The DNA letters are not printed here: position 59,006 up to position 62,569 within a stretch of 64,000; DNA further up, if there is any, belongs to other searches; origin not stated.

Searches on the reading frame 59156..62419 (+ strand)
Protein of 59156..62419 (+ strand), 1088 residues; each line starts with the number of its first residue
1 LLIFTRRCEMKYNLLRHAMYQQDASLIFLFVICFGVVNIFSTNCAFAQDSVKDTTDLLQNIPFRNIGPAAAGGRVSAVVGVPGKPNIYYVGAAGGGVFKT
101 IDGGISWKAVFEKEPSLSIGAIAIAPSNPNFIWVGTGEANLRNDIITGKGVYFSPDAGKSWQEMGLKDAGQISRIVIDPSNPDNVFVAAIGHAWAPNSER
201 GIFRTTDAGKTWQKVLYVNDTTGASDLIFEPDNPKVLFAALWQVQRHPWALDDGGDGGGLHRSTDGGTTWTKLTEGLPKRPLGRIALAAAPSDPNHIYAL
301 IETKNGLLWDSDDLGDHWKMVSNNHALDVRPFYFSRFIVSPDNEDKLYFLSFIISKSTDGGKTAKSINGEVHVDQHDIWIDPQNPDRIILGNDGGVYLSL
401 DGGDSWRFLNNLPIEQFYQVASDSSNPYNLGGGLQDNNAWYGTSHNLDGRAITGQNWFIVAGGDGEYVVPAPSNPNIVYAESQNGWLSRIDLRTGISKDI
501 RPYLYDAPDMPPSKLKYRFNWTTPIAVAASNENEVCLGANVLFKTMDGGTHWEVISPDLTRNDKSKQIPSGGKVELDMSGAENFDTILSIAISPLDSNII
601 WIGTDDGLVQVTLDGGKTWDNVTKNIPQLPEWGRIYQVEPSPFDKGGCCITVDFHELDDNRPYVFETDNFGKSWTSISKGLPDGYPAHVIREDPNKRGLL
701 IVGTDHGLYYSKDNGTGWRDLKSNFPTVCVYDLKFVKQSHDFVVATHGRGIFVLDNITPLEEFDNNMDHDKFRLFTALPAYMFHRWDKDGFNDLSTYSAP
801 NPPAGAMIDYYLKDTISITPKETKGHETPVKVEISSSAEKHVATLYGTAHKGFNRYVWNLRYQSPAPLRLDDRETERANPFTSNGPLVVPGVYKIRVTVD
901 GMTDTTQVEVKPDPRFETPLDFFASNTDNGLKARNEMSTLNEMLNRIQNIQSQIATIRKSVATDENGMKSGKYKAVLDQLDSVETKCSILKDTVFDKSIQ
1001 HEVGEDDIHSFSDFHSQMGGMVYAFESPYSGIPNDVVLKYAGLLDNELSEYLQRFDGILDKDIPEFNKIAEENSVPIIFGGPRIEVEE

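Call 45: search_protein_families(library=pfam, proteins=[window:59156-62419:+], max_evalue=0.000001)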
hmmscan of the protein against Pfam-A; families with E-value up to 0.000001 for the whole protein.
window:59156-62419:+ (1088 aa): 3 families
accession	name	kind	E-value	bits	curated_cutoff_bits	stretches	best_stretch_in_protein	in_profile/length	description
PF15902.12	Sortilin-Vps10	-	3.2e-30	105.8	33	1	151-276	3-115/446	Sortilin, neurotensin receptor 3,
PF14870.12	PSII_BNR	-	7.4e-10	39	27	0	693-748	242-297/303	Photosynthesis system II assembly factor YCF48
PF02012.26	BNR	-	1.7e-07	30.6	27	0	203-214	1-12/12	BNR/Asp-box repeat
